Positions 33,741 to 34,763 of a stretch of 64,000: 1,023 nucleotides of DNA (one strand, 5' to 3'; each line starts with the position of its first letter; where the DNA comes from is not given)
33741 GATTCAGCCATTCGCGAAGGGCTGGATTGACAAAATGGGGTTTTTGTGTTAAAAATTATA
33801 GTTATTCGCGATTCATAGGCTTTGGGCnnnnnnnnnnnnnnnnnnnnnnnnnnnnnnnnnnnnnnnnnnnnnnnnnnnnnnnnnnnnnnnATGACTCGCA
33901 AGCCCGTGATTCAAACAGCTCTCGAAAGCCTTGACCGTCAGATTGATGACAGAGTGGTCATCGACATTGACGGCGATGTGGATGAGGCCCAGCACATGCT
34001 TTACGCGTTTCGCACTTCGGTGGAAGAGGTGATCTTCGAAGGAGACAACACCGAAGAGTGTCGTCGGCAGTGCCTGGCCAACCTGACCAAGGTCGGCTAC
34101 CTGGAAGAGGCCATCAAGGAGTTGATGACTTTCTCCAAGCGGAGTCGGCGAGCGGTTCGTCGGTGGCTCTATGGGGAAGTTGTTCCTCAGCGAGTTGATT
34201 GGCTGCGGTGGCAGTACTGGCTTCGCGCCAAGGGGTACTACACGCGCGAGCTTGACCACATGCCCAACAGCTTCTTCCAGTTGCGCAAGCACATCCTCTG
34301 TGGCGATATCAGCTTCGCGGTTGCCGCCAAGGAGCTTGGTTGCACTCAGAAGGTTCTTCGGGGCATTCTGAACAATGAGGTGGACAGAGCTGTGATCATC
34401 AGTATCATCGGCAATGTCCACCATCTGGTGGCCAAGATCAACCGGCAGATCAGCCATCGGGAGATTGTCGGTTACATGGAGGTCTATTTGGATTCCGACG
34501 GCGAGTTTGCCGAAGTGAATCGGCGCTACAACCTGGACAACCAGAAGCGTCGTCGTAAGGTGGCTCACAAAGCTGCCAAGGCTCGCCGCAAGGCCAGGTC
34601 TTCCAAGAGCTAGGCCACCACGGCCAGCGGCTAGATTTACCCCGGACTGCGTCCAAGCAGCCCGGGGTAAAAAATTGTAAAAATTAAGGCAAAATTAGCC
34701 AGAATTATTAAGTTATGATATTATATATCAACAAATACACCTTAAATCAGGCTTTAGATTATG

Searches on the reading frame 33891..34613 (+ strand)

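Call 11: search_protein_families(library=pfam, proteins=[window:33891-34613:+], max_evalue=0.1)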
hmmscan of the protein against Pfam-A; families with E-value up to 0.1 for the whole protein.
window:33891-34613:+ (240 aa): 0 families

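Call 47: search_protein_families(library=ncbifam, proteins=[P0001, P0020, P0019, P0029], max_evalue=1)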
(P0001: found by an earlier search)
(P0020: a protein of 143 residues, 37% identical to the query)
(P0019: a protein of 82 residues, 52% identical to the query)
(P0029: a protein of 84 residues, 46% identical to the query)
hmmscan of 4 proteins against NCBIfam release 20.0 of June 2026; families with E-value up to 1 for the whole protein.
P0001 (83 aa): 0 families

P0020 (143 aa): 0 families

P0019 (82 aa): 0 families

P0029 (84 aa): 1 family
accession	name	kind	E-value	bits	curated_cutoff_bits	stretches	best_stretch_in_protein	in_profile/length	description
TIGR04482.1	D_pro_red_PrdD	equivalog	0.037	13.5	320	1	6-67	143-207/246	proline reductase cluster protein PrdD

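Call 53: search_protein_families(library=phrogs, proteins=[P0001, P0019, P0029, P0020, window:33891-34613:+], max_evalue=0.1)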
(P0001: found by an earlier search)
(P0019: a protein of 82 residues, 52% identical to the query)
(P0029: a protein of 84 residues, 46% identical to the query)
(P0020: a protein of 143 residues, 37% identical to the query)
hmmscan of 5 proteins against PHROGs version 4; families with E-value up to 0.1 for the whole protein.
P0001 (83 aa): 0 families

P0019 (82 aa): 0 families

P0029 (84 aa): 0 families

P0020 (143 aa): 0 families

window:33891-34613:+ (240 aa): 1 family
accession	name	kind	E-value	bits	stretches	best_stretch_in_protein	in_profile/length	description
phrog_21237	-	unknown function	0.046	15.3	0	154-195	38-79/93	-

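Call 54: search_protein_families(library=padloc, proteins=[P0001, P0019, P0029, P0020, window:33891-34613:+], max_evalue=0.1)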
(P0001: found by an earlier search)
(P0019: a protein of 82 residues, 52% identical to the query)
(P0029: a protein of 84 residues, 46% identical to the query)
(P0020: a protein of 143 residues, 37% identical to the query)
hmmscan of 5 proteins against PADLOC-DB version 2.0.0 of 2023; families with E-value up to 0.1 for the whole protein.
P0001 (83 aa): 0 families

P0019 (82 aa): 0 families

P0029 (84 aa): 1 family
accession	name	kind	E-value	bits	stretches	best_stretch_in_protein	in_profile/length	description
PDLC03917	NsnC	-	0.0056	14.1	1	12-71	187-245/302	-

P0020 (143 aa): 0 families

window:33891-34613:+ (240 aa): 0 families

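Call 85: search_protein_families(library=pfam, proteins=[L006:5428-5940:+, L012:300-812:+, L015:279-791:+], max_evalue=10)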
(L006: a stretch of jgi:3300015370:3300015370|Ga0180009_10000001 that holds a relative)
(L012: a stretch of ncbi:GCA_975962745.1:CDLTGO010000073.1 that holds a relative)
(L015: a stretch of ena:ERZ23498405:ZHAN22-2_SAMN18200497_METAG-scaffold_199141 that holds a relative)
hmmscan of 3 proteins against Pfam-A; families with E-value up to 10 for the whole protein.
L006:5428-5940:+ (170 aa): 3 families
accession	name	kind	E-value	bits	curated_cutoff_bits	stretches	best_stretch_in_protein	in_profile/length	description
PF12822.12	ECF_trnsprt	-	0.0039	17.7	30.7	1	23-164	9-156/169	ECF transporter, substrate-specific component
PF10329.14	DUF2417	-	1.4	8.7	25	1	17-137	53-164/234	Region of unknown function (DUF2417)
PF10841.13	DUF2644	-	2.9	8.8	22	1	11-49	9-45/59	Protein of unknown function (DUF2644)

L012:300-812:+ (170 aa): 0 families

L015:279-791:+ (170 aa): 0 families
